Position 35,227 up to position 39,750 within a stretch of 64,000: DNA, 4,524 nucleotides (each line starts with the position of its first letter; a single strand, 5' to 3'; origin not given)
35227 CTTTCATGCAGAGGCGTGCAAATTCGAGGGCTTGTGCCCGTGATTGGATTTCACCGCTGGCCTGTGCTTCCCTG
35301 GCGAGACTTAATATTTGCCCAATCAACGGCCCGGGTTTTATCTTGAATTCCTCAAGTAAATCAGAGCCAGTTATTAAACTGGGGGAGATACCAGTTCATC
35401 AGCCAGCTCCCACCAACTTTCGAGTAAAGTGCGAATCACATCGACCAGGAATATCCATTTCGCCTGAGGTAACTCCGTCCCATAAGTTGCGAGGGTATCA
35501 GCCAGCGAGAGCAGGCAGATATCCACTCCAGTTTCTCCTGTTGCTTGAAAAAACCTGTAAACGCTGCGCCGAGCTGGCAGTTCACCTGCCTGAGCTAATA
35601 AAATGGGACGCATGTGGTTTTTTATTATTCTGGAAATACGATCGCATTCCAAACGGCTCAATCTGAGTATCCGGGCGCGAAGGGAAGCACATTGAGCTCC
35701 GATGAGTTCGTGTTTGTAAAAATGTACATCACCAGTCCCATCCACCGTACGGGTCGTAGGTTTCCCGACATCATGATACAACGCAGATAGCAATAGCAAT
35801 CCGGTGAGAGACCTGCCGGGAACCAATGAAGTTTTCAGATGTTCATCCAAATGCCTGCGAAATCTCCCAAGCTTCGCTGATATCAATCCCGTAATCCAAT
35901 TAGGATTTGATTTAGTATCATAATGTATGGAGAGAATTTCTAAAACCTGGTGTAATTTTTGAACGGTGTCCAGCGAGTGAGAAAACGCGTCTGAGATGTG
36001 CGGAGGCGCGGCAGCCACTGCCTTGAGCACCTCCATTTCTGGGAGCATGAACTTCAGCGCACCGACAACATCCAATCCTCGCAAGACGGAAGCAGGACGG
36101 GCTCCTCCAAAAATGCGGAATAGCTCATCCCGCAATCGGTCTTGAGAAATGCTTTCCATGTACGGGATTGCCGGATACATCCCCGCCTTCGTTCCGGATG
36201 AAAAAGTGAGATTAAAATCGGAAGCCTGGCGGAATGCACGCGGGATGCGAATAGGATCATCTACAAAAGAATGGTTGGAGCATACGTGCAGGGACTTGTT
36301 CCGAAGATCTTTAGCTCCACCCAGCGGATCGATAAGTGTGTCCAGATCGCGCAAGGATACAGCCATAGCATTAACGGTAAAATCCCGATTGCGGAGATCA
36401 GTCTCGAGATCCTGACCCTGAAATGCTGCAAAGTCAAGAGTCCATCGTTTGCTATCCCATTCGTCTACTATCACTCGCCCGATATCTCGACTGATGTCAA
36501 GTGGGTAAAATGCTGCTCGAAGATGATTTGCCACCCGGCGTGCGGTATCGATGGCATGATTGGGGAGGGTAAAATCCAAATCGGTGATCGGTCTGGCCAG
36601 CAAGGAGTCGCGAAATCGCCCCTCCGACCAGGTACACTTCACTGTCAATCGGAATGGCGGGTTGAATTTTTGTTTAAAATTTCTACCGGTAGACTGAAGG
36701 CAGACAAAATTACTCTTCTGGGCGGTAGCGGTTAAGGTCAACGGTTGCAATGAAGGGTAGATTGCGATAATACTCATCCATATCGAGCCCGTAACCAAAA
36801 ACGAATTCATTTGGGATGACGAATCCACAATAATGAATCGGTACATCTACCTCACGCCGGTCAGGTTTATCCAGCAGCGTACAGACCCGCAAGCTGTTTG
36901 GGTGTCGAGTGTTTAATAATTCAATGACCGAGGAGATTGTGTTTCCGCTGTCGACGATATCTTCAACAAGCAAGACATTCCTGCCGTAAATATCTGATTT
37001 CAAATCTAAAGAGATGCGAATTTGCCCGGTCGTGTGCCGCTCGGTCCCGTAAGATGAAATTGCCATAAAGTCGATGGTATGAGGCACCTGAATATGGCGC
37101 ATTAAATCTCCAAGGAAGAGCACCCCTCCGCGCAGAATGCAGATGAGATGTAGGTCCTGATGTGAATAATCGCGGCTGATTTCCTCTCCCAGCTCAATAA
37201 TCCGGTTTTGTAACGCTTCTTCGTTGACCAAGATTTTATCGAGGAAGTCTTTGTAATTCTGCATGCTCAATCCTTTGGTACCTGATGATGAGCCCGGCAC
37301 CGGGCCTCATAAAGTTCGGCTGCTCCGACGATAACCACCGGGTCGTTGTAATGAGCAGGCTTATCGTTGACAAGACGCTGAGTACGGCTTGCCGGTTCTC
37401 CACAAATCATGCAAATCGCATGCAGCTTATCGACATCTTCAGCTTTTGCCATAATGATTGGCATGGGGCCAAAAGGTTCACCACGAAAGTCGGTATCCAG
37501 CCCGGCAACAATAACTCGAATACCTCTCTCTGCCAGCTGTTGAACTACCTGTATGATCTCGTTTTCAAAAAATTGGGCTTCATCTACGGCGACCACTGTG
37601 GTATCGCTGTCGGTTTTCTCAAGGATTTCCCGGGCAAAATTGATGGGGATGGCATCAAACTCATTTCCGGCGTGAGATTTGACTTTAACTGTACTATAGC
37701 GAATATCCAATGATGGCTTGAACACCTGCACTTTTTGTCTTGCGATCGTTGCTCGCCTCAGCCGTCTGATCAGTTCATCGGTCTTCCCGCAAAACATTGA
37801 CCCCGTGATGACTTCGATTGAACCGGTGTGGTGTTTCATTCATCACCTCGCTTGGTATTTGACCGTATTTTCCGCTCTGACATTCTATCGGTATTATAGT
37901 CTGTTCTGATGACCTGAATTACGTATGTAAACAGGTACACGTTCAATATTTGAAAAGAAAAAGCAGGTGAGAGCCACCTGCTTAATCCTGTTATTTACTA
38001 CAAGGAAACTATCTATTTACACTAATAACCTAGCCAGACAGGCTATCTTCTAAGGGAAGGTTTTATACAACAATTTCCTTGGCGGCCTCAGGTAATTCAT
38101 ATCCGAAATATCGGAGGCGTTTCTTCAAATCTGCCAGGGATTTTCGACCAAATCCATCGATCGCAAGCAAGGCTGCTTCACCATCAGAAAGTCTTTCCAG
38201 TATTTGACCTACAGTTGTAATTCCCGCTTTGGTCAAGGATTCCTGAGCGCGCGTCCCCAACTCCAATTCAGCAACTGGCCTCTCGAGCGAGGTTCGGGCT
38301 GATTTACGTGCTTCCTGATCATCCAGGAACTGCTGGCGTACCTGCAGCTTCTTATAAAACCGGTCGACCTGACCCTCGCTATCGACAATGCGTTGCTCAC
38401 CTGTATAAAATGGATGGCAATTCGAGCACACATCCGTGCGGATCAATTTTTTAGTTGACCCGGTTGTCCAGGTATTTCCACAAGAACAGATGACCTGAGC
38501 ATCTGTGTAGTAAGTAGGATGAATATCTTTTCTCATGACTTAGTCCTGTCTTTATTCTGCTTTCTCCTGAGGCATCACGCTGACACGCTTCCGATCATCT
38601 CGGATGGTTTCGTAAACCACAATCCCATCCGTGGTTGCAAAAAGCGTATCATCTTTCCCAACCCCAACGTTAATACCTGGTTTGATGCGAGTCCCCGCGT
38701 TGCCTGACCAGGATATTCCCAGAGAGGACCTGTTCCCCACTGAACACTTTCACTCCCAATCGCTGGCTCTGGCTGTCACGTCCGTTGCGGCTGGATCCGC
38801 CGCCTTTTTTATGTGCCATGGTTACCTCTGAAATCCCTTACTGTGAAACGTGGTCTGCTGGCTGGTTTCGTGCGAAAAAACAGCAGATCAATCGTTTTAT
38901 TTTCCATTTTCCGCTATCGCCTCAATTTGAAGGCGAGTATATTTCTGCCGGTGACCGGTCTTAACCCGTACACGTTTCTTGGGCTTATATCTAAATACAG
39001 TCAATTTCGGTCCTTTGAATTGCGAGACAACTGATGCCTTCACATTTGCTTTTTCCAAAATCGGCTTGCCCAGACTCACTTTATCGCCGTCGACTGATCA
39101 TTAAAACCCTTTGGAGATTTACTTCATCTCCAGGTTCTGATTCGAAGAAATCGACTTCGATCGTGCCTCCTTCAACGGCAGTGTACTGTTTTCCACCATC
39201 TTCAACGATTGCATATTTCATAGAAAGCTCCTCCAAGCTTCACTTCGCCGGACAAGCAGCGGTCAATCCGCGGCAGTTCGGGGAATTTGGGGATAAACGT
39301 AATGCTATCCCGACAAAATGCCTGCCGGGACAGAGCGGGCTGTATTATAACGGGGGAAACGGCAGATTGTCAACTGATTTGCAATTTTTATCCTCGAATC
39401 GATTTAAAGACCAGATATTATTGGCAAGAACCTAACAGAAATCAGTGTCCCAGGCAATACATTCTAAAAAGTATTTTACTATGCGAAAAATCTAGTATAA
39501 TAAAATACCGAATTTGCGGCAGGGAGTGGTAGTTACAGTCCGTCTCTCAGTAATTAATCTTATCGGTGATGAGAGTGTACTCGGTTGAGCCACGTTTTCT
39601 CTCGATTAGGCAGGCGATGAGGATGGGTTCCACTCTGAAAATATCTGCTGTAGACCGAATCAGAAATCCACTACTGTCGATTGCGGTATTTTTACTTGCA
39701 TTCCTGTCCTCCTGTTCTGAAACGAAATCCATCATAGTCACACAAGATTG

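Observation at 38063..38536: Ribosomal protein L31 fused to an RNA polymerase alpha-subunit C-terminal-domain-like module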

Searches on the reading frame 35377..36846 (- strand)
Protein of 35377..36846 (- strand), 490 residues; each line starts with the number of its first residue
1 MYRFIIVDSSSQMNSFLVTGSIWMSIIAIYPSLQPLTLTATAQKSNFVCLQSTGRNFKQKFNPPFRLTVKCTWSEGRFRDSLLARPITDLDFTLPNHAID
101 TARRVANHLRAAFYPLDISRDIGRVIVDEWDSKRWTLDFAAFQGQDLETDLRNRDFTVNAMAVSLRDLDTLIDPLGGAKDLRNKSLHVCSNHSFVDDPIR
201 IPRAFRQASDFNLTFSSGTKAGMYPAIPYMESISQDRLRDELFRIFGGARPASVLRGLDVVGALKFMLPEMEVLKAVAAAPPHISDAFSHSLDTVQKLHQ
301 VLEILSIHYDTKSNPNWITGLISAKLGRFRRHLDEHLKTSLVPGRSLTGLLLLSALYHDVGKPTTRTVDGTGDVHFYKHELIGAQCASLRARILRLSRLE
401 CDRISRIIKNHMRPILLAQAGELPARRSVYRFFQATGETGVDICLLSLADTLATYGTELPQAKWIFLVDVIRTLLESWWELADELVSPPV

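Call 70: search_protein_families(library=pfam, proteins=[window:35377-36846:-], max_evalue=0.0001)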
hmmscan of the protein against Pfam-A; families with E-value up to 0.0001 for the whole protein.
window:35377-36846:- (490 aa): 3 families
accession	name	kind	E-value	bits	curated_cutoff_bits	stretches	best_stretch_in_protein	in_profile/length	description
PF01743.26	PolyA_pol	-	3.6e-11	43.9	23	1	76-186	6-125/126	Poly A polymerase head domain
PF01966.28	HD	-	5.1e-07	30.4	22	1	350-427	26-93/116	HD domain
PF12627.12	PolyA_pol_RNAbd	-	6.6e-07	29.4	22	1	214-272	3-61/64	Probable RNA and SrmB- binding site of polymerase A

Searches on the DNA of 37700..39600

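Call 18: search_rna_families(source=window, start=37700, end=39600, threshold=evalue, max_evalue=1)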
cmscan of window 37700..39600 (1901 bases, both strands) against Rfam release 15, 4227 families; matches with E-value up to 1: 1.
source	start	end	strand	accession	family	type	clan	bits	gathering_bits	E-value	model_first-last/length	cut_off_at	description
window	37958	38024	-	RF02875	AS-pc01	Gene; antisense;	-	22.1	79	0.52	1-99/99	no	Antisense to pHK01_035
